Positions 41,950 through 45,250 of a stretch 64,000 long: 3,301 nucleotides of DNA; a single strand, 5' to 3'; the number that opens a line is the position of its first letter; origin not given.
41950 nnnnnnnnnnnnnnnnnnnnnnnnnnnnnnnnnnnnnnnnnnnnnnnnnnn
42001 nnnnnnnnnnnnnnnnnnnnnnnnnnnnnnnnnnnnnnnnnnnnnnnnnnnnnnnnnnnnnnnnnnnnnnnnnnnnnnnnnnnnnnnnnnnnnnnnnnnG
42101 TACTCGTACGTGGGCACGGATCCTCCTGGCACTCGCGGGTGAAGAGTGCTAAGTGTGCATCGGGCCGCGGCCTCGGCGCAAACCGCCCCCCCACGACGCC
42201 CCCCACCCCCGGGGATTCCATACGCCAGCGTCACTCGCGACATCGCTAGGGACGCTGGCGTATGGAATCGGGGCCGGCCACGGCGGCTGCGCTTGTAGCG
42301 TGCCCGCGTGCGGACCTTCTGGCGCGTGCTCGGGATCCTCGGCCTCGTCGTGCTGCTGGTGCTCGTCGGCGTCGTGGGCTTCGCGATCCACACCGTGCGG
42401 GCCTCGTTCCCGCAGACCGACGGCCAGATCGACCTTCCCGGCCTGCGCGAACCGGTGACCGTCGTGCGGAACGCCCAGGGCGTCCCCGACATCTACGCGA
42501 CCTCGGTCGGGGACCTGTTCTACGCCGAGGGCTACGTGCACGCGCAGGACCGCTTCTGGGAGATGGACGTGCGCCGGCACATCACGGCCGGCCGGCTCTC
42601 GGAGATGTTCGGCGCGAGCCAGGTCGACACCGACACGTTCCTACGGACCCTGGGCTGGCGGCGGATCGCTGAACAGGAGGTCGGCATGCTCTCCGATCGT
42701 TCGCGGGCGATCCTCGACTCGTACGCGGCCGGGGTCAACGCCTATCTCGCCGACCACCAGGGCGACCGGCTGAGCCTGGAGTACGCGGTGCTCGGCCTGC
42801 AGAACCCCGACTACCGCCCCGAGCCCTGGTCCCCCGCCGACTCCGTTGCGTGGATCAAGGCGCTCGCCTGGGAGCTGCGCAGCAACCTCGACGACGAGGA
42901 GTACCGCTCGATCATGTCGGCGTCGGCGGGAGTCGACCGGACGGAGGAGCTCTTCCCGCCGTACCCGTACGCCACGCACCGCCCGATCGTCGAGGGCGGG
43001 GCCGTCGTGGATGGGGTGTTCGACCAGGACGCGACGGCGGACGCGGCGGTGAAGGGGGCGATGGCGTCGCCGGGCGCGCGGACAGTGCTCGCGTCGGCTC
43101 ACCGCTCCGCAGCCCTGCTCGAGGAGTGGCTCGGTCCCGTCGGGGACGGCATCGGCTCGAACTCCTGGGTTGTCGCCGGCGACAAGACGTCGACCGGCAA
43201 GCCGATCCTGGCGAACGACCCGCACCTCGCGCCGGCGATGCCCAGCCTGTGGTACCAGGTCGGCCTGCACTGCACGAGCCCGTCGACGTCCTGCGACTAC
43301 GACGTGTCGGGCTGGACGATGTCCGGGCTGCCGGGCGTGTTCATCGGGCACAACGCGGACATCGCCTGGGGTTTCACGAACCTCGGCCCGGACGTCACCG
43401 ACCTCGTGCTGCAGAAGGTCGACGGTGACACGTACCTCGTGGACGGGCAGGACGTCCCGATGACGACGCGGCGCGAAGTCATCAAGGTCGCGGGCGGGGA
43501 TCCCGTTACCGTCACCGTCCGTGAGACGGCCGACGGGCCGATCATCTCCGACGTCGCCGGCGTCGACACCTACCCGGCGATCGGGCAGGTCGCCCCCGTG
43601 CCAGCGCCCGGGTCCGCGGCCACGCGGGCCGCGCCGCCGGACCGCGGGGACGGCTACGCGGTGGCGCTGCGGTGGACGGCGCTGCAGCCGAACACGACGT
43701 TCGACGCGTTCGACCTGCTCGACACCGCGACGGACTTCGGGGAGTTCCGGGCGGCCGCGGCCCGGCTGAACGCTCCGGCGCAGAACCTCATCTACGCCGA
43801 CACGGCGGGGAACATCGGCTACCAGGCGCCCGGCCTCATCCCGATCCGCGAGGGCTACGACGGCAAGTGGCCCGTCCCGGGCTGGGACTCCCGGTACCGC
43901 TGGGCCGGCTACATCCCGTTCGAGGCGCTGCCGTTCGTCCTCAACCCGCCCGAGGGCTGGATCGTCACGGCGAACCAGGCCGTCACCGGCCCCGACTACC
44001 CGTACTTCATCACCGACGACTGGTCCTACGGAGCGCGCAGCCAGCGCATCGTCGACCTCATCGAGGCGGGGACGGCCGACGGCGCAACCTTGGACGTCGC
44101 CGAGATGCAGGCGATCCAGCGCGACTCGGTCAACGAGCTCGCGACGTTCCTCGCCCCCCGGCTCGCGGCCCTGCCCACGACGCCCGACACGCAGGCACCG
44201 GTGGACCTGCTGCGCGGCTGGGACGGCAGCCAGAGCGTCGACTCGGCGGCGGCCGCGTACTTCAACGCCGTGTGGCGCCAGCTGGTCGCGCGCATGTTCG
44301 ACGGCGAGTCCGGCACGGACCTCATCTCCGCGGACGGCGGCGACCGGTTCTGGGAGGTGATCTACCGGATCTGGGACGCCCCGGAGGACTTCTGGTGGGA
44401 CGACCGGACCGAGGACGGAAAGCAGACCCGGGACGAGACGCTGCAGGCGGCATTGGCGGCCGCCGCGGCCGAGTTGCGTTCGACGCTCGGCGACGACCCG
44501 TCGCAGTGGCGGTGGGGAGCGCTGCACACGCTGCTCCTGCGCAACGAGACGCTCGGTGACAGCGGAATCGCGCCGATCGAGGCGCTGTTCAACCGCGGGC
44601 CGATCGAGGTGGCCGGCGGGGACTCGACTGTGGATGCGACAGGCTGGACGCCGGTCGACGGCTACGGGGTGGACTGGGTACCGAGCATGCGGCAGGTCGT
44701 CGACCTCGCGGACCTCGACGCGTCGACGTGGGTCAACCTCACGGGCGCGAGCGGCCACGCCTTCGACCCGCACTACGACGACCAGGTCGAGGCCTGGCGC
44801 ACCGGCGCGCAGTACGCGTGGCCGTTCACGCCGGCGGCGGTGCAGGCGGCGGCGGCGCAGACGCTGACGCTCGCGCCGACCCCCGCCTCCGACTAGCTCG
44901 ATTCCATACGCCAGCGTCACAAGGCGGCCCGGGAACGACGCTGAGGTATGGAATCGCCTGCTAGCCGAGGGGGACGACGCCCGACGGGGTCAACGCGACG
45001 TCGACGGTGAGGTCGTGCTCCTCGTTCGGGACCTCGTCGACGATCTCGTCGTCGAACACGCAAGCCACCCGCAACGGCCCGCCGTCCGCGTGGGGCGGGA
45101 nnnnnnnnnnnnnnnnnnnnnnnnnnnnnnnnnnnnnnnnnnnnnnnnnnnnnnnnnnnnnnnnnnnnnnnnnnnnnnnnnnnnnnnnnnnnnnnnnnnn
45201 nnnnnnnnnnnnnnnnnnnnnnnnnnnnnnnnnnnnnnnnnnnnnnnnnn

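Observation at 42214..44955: The same 19-bp-stem / 18-nt-loop hairpin flanks both ends of a penicillin-acylase gene inserted in a conserved synteny block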

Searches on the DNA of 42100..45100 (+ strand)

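Call 37: search_rna_families(source=window, start=42100, end=45100, threshold=evalue, max_evalue=10)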
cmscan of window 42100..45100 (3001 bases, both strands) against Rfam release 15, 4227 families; matches with E-value up to 10: 9.
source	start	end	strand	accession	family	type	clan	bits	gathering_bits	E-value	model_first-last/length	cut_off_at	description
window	42205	42274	-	RF03760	mir-2041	Gene; miRNA;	-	29.7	70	0.0063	1-68/68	no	mir-2041 microRNA precursor family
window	44744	44832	+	RF03572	MIR2109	Gene; miRNA;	-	24.2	100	0.08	1-71/71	no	MIR2109 microRNA precursor family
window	44661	44787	-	RF00463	ApoB_5_CRE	Cis-reg;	-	21.7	55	4.8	1-127/127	no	Apolipoprotein B (apoB) 5' UTR cis-regulatory element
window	42213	42270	-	RF01064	mir-253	Gene; miRNA;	-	19.7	72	1.6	1-98/98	no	mir-253 microRNA precursor family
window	43066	43119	+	RF03848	mir-1549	Gene; miRNA;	-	18.1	91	5.2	1-63/63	no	mir-1549 microRNA precursor family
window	43122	43214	+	RF01944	mir-2518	Gene; miRNA;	-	17.7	61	4.9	1-67/67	no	mir-2518 microRNA precursor family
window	43808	43892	+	RF03847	mir-1538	Gene; miRNA;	-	17.1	78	8.5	1-58/58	no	mir-1538 microRNA precursor family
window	44884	44974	+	RF04168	MIR839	Gene; miRNA;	-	16.2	200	5.7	1-267/267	no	MIR839 microRNA precursor family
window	44871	44981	-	RF04168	MIR839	Gene; miRNA;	-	15.4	200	8.9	1-267/267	no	MIR839 microRNA precursor family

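Call 42: build_rna_model(alignment_id=A1, structure=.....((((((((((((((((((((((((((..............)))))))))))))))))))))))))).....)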
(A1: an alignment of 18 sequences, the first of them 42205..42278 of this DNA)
Model R1 built from alignment A1 (18 sequences, 76 columns); structure: as given.
model positions 74; base pairs 26; branch points 0; effective number of sequences 6.27; information 0.763 bits per position. Calibrated on 0.2 Mb of random sequence (short: E-values are rough).
structure used (alignment columns):
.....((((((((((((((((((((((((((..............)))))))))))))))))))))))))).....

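Call 43: search_with_rna_model(model_id=R1, source=window, filters=off, max_evalue=10)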
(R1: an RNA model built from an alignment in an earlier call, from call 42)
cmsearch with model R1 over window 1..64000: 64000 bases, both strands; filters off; matches with E-value up to 10: 68.
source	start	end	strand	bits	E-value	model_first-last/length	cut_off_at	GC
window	42205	42278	+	64.4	2.4e-17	1-74/74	no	0.68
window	44891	44964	+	62.2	1.2e-16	1-74/74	no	0.61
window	42202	42278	-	55.9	9.8e-15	1-74/74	no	0.69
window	44891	44964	-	53.3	6e-14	1-74/74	no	0.61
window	40692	40765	-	18.4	0.0024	1-74/74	no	0.59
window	48147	48202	+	16.3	0.011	1-74/74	no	0.62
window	40692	40765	+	15.3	0.022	1-74/74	no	0.59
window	48147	48202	-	14.6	0.035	1-74/74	no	0.62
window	3347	3376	+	13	0.11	1-74/74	no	0.67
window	11719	11775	-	12.4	0.17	1-74/74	no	0.77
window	4819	4873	+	11.7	0.27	1-74/74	no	0.65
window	42818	42866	-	11.5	0.3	1-74/74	no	0.73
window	53853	53884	+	10.3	0.73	1-74/74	no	0.78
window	53642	53683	-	9.8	1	1-74/74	no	0.79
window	61020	61053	+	9.8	1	1-74/74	no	0.71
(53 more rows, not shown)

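Call 44: search_with_rna_model(model_id=R1, sources=[L035, L050, L051, L052, L053, L054, L055, L056, L057, L058, L059, L060, L061, L062, L063, L064, L065, L066, L067, L068, L069, L070, L071], max_evalue=1)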
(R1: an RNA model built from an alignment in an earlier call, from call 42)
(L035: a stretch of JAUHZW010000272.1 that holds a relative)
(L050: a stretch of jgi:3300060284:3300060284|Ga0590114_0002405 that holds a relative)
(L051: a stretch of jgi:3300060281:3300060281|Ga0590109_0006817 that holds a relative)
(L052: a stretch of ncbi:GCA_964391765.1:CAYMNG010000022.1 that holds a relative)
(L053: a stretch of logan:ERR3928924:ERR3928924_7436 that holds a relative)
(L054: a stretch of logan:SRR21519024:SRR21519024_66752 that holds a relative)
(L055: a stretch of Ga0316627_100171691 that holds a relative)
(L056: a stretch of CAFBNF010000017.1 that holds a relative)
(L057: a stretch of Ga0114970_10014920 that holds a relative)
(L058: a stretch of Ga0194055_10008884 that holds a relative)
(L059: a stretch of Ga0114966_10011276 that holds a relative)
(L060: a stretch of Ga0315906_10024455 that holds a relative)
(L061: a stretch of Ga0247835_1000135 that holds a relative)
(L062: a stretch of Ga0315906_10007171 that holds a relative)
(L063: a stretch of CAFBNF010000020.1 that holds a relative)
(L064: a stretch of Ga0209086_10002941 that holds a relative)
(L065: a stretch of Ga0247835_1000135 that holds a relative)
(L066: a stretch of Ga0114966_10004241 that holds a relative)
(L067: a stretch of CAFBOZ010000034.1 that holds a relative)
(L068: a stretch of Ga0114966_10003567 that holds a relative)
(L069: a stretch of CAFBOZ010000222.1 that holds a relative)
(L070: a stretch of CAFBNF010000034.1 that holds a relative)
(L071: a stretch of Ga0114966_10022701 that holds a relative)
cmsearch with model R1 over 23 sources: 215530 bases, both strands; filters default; matches with E-value up to 1: 48.
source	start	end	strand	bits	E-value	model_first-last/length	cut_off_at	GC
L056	12487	12561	+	81.9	4.1e-22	1-74/74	no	0.61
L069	3613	3687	-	81.9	4.1e-22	1-74/74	no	0.61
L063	8537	8611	+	80.4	1.2e-21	1-74/74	no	0.57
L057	4822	4896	+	80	1.5e-21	1-74/74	no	0.56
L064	2775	2849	+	80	1.5e-21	1-74/74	no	0.56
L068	7102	7176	+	78.2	5.1e-21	1-74/74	no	0.63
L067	3898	3972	+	76.2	2.1e-20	1-74/74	no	0.59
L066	1028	1102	+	75.9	2.6e-20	1-74/74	no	0.59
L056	12487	12561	-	75.6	3.1e-20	1-74/74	no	0.61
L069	3613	3687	+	75.6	3.1e-20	1-74/74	no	0.61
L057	4822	4896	-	74.6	6.7e-20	1-74/74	no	0.56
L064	2775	2849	-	74.6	6.7e-20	1-74/74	no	0.56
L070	5024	5099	-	73.7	1.3e-19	1-74/74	no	0.57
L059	101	175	+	73.5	1.4e-19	1-74/74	no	0.56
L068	4730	4804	+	72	4e-19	1-74/74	no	0.61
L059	101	175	-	71.8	4.7e-19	1-74/74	no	0.56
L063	8537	8611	-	71.7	5.1e-19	1-74/74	no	0.57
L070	2225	2299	+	71.4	6.4e-19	1-74/74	no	0.57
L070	5024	5099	+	70.4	1.2e-18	1-74/74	no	0.57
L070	2225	2299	-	69.8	1.9e-18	1-74/74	no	0.57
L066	1028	1102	-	69.3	2.7e-18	1-74/74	no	0.59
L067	3898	3972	-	69.2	2.8e-18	1-74/74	no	0.59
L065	9548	9621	+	68.8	3.7e-18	1-74/74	no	0.7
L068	7102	7176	-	68.6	4.3e-18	1-74/74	no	0.63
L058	390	463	+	67.8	7.7e-18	1-74/74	no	0.49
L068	4730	4804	-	66.7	1.7e-17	1-74/74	no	0.61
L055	998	1071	+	66.6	1.8e-17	1-74/74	no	0.64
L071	967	1041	+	66.4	2e-17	1-74/74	no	0.57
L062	7973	8046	+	65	5.5e-17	1-74/74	no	0.59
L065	9548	9621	-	64.5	7.6e-17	1-74/74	no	0.7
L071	967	1041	-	63.5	1.6e-16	1-74/74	no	0.57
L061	1144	1217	+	63.1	2e-16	1-74/74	no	0.59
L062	7973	8046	-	59.8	2.1e-15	1-74/74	no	0.59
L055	998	1071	-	58.5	5.4e-15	1-74/74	no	0.64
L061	1144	1217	-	56.4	2.3e-14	1-74/74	no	0.59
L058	390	463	-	55.9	3.2e-14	1-74/74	no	0.49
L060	450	523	+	55.3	4.8e-14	1-74/74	no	0.62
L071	2059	2133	-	54.7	7.3e-14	1-74/74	no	0.57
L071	2059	2133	+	50.1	1.9e-12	1-74/74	no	0.57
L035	2146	2219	+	49.4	3.1e-12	1-74/74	no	0.61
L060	450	523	-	45.5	4.6e-11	1-74/74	no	0.62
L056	11315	11388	+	44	1.3e-10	1-74/74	no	0.59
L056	11315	11388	-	36.7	2.3e-08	1-74/74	no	0.59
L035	2149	2219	-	35.2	6.3e-08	1-74/74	no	0.63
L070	5411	5476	-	23.1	0.00031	1-74/74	no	0.58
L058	263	337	+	21.1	0.0013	1-74/74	no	0.63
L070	5432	5464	+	20.5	0.0019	22-53/74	no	0.61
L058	263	337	-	19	0.0054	1-74/74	no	0.63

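Call 64: search_dna_similar(query=window:42205-42278:+, collection=plasmids, mode=distant, max_evalue=1, max_rows=15)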
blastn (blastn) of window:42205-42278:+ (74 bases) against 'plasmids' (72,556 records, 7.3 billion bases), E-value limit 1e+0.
No match.

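Call 72: search_with_rna_model(model_id=R1, sources=[L072, L073, L074, L075], max_evalue=1)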
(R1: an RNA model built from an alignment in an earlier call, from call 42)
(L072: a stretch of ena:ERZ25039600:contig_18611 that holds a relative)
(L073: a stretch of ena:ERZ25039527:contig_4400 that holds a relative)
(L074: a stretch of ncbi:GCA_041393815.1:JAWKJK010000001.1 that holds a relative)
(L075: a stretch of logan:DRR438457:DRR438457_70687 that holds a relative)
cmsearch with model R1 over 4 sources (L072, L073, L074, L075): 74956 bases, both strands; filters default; matches with E-value up to 1: 0.
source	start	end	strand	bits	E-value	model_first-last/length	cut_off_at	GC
